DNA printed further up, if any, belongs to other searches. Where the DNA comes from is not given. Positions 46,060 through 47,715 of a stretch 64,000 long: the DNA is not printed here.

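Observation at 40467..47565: Translationally coupled four-gene operon of uncharacterised envelope proteins (PSCyt/DUF1549-LamG-DUF1553, Tat-DUF1501, Tat beta-propeller, DUF2231-cytochrome c-LRR)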

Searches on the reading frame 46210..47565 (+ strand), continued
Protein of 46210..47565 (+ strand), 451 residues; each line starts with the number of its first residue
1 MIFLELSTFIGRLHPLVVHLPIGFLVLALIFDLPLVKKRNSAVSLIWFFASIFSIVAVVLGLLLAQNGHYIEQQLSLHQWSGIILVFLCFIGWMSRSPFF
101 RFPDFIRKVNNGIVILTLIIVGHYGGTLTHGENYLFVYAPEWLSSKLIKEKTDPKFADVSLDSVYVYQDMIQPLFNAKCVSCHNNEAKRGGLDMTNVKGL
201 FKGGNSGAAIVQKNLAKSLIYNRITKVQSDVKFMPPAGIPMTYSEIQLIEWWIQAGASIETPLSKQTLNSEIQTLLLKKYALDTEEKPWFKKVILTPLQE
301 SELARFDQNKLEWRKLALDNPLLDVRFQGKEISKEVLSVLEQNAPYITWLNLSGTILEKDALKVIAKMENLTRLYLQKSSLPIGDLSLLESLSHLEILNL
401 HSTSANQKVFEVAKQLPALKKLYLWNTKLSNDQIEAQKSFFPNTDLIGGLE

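Call 26: search_solved_structures(query=A1, max_evalue=1, show_alignments=2)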
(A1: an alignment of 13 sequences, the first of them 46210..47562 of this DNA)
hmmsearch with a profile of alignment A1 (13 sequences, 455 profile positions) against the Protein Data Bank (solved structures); distinct sequences matched with E-value up to 1: 353 (the best 60 are shown).
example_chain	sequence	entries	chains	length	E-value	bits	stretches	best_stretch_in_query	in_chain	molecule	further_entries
6s6q_A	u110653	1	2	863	5.8e-24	87.6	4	351-426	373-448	LRR receptor-like serine/threonine-protein kinase GSO1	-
8weh_A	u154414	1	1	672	5.4e-19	71.2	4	344-422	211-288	MALE DISCOVERER 1-INTERACTING RECEPTOR-LIKE KINASE 2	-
8yaa_A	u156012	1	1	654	9.2e-19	70.5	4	349-423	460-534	MDIS1-interacting receptor like kinase 2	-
8wef_A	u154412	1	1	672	1.9e-18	69.4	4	342-422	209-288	MALE DISCOVERER 1-INTERACTING RECEPTOR-LIKE KINASE 2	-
5hyx_B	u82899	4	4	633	1.9e-18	69.4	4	354-443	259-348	Probable LRR receptor-like serine/threonine-protein kinase At4g26540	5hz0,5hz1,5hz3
8weg_A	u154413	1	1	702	2.4e-18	69.1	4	344-422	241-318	MALE DISCOVERER 1-INTERACTING RECEPTOR-LIKE KINASE 2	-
8wei_A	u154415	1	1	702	3e-18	68.8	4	342-422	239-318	MALE DISCOVERER 1-INTERACTING RECEPTOR-LIKE KINASE 2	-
8wec_A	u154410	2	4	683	5.2e-18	68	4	350-428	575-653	MDIS1-interacting receptor like kinase 2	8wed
8web_A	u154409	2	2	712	5.7e-18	67.8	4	350-428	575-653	MDIS1-interacting receptor like kinase 2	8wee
4r6g_A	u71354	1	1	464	1.5e-17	66.5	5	287-430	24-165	leucine rich repeats DLRR_K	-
4mn8_A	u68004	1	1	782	4.5e-17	64.9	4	303-409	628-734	LRR receptor-like serine/threonine-protein kinase FLS2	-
5gr8_A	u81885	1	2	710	1.2e-16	63.5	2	351-434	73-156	Leucine-rich repeat receptor-like protein kinase PEPR1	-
4r5d_A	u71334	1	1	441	1.2e-16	63.5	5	287-433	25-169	Leucine rich repeat protein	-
4mna_A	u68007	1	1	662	1.3e-16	63.3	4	303-409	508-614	LRR receptor-like serine/threonine-protein kinase FLS2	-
7drb_C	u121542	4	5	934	7.7e-15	57.5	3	335-428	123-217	Membrane-localized LRR receptor-like protein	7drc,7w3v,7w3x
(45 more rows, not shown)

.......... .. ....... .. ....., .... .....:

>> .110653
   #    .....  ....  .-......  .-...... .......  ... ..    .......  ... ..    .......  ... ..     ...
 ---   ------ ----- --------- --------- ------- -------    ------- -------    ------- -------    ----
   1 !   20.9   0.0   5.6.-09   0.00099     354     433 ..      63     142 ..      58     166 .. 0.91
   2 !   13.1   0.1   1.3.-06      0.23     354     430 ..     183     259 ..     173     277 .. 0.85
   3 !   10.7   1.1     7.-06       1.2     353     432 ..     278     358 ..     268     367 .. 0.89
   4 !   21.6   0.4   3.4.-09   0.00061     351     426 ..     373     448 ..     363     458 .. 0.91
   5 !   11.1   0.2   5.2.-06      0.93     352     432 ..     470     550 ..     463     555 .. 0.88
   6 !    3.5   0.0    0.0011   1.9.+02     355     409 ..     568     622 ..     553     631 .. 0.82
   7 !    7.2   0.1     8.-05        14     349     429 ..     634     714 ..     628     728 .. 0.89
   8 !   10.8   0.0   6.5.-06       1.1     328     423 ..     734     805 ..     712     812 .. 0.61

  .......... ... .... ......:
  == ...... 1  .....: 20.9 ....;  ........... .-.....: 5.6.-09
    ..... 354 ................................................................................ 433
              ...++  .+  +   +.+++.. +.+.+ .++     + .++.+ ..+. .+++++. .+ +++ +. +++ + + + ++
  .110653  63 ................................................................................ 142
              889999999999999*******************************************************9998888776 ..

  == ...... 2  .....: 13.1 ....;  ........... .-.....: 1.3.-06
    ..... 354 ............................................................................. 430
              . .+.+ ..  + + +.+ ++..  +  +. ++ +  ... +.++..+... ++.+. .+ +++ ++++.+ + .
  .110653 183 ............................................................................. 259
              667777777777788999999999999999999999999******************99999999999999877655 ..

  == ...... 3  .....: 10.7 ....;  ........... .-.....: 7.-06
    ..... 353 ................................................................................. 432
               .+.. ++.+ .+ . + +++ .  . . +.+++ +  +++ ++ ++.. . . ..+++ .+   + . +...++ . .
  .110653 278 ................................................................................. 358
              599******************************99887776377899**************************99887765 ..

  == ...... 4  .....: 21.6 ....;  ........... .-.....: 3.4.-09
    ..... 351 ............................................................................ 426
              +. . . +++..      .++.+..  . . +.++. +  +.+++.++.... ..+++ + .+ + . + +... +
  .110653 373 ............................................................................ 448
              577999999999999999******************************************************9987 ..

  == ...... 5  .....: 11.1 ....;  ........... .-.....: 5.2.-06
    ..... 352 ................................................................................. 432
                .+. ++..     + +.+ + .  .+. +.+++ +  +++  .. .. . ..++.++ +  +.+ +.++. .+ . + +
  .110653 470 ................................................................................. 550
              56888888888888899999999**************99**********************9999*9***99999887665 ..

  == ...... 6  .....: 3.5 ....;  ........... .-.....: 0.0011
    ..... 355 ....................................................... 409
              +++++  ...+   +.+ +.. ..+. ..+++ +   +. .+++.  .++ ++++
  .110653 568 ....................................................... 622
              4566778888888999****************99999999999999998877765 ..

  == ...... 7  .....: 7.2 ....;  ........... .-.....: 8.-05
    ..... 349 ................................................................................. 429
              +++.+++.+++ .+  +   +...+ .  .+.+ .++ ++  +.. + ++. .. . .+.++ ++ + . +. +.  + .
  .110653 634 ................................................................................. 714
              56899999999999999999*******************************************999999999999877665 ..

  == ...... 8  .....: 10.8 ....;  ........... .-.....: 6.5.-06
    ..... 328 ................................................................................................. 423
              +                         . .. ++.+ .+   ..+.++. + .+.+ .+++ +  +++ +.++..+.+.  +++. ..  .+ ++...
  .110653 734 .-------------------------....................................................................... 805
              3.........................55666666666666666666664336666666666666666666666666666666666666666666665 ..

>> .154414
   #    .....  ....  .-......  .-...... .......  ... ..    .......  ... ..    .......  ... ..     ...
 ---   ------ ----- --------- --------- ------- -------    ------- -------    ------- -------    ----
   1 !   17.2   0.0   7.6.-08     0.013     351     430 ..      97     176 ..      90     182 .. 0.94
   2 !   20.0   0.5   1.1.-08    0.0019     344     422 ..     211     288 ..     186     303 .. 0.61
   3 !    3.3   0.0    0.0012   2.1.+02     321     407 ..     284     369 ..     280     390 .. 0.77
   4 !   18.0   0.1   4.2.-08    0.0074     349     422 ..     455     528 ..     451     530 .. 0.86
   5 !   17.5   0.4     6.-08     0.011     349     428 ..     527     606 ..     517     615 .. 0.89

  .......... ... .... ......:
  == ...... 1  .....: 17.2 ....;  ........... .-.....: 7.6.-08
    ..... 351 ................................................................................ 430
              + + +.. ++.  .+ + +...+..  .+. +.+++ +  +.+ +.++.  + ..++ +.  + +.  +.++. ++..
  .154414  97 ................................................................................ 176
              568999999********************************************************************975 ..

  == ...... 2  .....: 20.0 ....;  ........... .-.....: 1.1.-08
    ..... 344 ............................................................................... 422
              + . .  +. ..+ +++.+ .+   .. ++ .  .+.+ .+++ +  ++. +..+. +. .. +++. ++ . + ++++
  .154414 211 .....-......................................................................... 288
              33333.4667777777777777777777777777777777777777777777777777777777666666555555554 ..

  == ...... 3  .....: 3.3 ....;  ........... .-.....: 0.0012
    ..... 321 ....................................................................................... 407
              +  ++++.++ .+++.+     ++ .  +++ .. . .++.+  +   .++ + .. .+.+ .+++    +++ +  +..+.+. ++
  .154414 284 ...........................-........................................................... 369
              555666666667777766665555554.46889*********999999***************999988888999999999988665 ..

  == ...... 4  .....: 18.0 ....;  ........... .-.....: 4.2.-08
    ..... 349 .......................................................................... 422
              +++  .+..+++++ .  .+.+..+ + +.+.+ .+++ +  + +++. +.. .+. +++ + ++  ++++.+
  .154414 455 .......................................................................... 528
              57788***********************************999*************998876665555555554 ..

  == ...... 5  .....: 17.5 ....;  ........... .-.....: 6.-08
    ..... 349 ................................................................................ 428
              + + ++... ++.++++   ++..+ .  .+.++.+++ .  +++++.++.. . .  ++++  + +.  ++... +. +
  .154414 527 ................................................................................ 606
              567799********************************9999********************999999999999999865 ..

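Call 44: search_protein_families(library=pfam, proteins=[L022:1332-2603:+, L036:920-2581:+, L040:12893-16099:+, L049:5264-6610:+, L021:2737-4005:+, L045:889-4140:+, L076:14453-15220:+, L044:266-2164:+, L044:2265-2717:+, L015:11732-13156:+], max_evalue=0.0001)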
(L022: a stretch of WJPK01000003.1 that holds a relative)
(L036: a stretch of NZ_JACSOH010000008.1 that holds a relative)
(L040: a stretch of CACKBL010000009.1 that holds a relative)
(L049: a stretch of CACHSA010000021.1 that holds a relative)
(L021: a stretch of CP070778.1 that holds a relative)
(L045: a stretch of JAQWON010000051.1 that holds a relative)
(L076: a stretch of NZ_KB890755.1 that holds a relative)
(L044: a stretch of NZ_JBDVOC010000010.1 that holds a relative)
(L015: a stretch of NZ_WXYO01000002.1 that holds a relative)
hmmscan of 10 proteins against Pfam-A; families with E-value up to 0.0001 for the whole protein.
L022:1332-2603:+ (424 aa): 3 families
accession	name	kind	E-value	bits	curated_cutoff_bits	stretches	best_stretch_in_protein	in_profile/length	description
PF08245.18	Mur_ligase_M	-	1.6e-37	129.9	24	1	96-275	2-199/200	Mur ligase middle domain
PF02875.26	Mur_ligase_C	-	1.1e-13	52.5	28.4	1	299-378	2-80/127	Mur ligase, glutamate ligase domain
PF01225.30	Mur_ligase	-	7.2e-06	26.7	21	1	16-82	5-92/95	Mur ligase family, catalytic domain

L036:920-2581:+ (554 aa): 1 family
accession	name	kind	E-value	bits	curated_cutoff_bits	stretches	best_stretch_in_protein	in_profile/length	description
PF03781.23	FGE-sulfatase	-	3.1e-38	132.3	23.3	1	60-363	2-195/255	Sulfatase-modifying factor enzyme 1-like domain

L040:12893-16099:+ (1069 aa): 4 families
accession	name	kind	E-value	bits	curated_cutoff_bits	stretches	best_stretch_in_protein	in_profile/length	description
PF13715.12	CarbopepD_reg_2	-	6.8e-22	77.7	32.2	1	29-115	1-88/88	CarboxypepD_reg-like domain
PF00593.30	TonB_dep_Rec_b-barrel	-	6.3e-21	76.2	27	1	388-817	77-394/436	TonB dependent receptor-like, beta-barrel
PF07715.20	Plug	-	1.7e-18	67.5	23.9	1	125-247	3-107/107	TonB-dependent Receptor Plug Domain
PF13620.12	CarboxypepD_reg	-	4.3e-17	62.7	32.3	1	28-103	1-81/82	Carboxypeptidase regulatory-like domain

L049:5264-6610:+ (449 aa): 1 family
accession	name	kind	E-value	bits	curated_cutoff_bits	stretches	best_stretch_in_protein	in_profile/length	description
PF01569.27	PAP2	-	1.2e-07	32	27.2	1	322-432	20-120/130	PAP2 superfamily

L021:2737-4005:+ (423 aa): 1 family
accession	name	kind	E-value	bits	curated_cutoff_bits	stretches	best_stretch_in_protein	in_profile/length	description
PF00709.27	Adenylsucc_synt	-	1e-174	581.6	27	1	6-421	2-416/416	Adenylosuccinate synthetase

L045:889-4140:+ (1084 aa): 3 families
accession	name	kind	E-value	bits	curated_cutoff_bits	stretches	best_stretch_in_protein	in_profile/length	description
PF13517.12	FG-GAP_3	-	1e-63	212.2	26.9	8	256-318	1-60/61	FG-GAP-like repeat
PF01839.29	FG-GAP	-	3.9e-24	84.5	22.1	0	249-274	2-31/37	FG-GAP repeat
PF07593.17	UnbV_ASPIC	-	8.2e-19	67.7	23.4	1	528-592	3-67/68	ASPIC and UnbV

L076:14453-15220:+ (256 aa): 4 families
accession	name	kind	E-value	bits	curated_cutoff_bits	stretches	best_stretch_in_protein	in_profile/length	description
PF00106.31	adh_short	-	8.4e-55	185.7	26.6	1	12-205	1-193/195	short chain dehydrogenase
PF13561.12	adh_short_C2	-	1.6e-52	178.8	27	1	20-253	5-235/236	Enoyl-(Acyl carrier protein) reductase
PF08659.16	KR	-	5.2e-14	53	22.6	1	13-193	2-177/180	KR domain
PF01370.27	Epimerase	-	1.1e-06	28.7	20.9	1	14-186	1-167/240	NAD dependent epimerase/dehydratase family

L044:266-2164:+ (633 aa): 5 families
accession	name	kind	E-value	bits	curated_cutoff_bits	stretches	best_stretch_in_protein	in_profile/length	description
PF04607.23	RelA_SpoT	-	5.6e-31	107.6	27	1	148-262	1-111/113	Region found in RelA / SpoT proteins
PF13328.12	HD_4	-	3.3e-25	89.1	27.2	1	2-88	63-155/156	HD domain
PF02824.27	TGS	-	3.8e-22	78.5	22.2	1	303-362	1-60/60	TGS domain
PF13291.12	ACT_4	-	1.3e-18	67.8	27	1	555-632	2-80/80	ACT domain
PF19296.4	RelA_AH_RIS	-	2.2e-07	31.6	23.8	1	376-457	4-87/185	RelA/SpoT, AH and RIS domains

L044:2265-2717:+ (151 aa): 1 family
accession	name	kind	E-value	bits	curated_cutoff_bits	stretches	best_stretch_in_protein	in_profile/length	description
PF01475.25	FUR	-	1.7e-26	93.1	23.1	1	20-140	1-121/121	Ferric uptake regulator family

L015:11732-13156:+ (475 aa): 2 families
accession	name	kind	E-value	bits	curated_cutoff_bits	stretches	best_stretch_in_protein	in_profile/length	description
PF13100.11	OstA_2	-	3.4e-26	92.2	21.2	1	2-91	69-158/158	OstA-like protein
PF03968.19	LptD_N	-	1.7e-07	31.9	20.4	0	203-277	24-107/113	LptA/(LptD N-terminal domain) LPS transport protein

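Call 45: predict_structure(alignment_id=A5)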
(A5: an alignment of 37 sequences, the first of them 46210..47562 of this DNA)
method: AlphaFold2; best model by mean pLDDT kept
length: 451 residues; sequences in the alignment: 37
mean_pLDDT: 83.7   pTM: 0.50
mean pLDDT of the five models: 83.7, 82.1, 82.1, 79.3, 78.8
residues with pLDDT >= 90: 184; 70-90: 208; 50-70: 54; < 50: 5
segments of 3 or more residues with pLDDT < 50: 1-3
pLDDT, mean of each block of 10 residues (from residue 1): 56 74 87 71 89 91 71 82 94 88 88 92 81 71 63 69 87 80 55 75 78 87 78 63 88 88 87 88 82 87 94 88 94 94 96 93 94 95 84 95 92 93 93 91 86 45
secondary structure, 60 per line:
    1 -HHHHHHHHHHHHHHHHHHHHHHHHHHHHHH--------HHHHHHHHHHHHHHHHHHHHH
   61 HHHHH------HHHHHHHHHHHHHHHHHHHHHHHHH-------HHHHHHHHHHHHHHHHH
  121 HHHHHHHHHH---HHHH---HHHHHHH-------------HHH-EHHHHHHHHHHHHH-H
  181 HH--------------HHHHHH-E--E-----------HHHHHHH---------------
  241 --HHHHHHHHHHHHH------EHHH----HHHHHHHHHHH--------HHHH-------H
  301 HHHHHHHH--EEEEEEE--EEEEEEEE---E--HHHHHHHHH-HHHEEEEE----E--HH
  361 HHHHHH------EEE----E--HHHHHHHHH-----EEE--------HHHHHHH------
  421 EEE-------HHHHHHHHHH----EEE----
elements in order: H2-31 H40-65 H72-96 H104-130 H134-137 H141-147 H166-178 H197-202 H219-225 H243-255 H270-280 H289-292 H300-308 E311-317 E320-327 H334-342 E347-351 H359-366 E373-375 H383-391 E397-399 H408-414 E421-423 H431-440 E445-447

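Call 47: search_protein_families(library=pfam, proteins=[L017:11365-12528:+, L017:12722-13903:-, L044:13480-14652:+, L029:14453-15850:+, L029:15884-16804:+, L041:12771-13700:-, L067:9463-10476:+], max_evalue=0.0001)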
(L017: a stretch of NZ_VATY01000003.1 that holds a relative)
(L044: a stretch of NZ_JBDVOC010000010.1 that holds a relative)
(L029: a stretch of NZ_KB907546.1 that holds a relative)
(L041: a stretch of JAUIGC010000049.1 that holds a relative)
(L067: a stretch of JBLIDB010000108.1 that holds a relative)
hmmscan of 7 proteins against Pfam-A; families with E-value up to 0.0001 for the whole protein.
L017:11365-12528:+ (388 aa): 1 family
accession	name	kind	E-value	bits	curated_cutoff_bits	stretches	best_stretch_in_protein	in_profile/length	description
PF01070.24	FMN_dh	-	4.5e-114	381.6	24.9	1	24-387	1-349/350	FMN-dependent dehydrogenase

L017:12722-13903:- (393 aa): 2 families
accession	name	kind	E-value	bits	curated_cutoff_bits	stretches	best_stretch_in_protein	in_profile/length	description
PF02875.26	Mur_ligase_C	-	1.8e-13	51.9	28.4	1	268-385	1-126/127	Mur ligase, glutamate ligase domain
PF08245.18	Mur_ligase_M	-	3.4e-13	50.4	24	1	41-222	1-156/200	Mur ligase middle domain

L044:13480-14652:+ (391 aa): 2 families
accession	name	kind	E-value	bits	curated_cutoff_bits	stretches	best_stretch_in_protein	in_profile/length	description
PF00202.27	Aminotran_3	-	4.5e-96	322.4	30.5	1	15-388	7-403/403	Aminotransferase class-III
PF00155.27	Aminotran_1_2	-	5.9e-07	29.4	19.7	1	81-383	44-360/361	Aminotransferase class I and II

L029:14453-15850:+ (466 aa): 20 families
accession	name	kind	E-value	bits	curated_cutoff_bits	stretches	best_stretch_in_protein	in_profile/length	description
PF13181.12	TPR_8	-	5.7e-28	95.1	25.7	1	99-129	2-32/34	Tetratricopeptide repeat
PF00515.34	TPR_1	-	2e-26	91.1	27.8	1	99-128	2-31/34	Tetratricopeptide repeat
PF07719.23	TPR_2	-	1.1e-24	84.9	27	0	236-263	3-30/34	Tetratricopeptide repeat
PF13428.12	TPR_14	-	4.7e-22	76.7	23.5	0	99-139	2-42/44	Tetratricopeptide repeat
PF14559.12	TPR_19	-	1.1e-17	64.6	25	0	78-138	5-65/68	Tetratricopeptide repeat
PF13424.12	TPR_12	-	6.8e-16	58.7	30.1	1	100-162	5-75/77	Tetratricopeptide repeat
PF13174.12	TPR_6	-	2.5e-12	47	26.3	0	270-299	2-31/33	Tetratricopeptide repeat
PF13431.12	TPR_17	-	3.2e-12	46.1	24.4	0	121-152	2-33/34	Tetratricopeptide repeat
PF25063.1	ARM_TT21_C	-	9e-12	45.7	35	0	83-226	2-155/209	Tetratricopeptide repeat protein 21 C-terminal ARM domain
PF13414.12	TPR_11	-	1e-11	44.8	26.8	0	106-139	2-35/42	TPR repeat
PF23914.1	TPR_CcmH_CycH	-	1e-10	42.1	42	0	331-428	45-145/158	Cytochrome c-type biogenesis protein H TPR domain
PF12895.13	ANAPC3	-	3.2e-10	40.6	27.2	0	311-355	32-75/82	Anaphase-promoting complex, cyclosome, subunit 3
PF13432.12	TPR_16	-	1.3e-08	35.6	32.7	0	239-287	2-50/65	Tetratricopeptide repeat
PF25062.1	ARM_TT21_N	-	2.4e-07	31.1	40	1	82-199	84-201/222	Tetratricopeptide repeat protein 21 N-terminal ARM repeat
PF13176.12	TPR_7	-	1.3e-06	28.5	27.9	0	105-131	6-32/36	Tetratricopeptide repeat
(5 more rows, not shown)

L029:15884-16804:+ (307 aa): 1 family
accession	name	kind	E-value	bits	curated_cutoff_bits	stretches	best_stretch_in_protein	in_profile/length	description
PF04018.18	VCA0040-like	-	3e-98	328.7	26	1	19-256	1-238/246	Undecaprenyl phosphate translocase-like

L041:12771-13700:- (309 aa): 0 families

L067:9463-10476:+ (338 aa): 4 families
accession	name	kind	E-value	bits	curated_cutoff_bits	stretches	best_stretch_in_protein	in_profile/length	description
PF08240.17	ADH_N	-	3.3e-26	92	23.5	1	24-133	2-104/104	Alcohol dehydrogenase GroES-like domain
PF00107.32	ADH_zinc_N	-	9.9e-24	84.2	31.8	1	171-297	1-128/129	Zinc-binding dehydrogenase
PF16912.11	Glu_dehyd_C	-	1.3e-09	38.3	34.9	1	140-325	4-203/211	Glucose dehydrogenase C-terminus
PF01262.27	AlaDh_PNT_C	-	3e-05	24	23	1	163-228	30-87/214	Alanine dehydrogenase/PNT, C-terminal domain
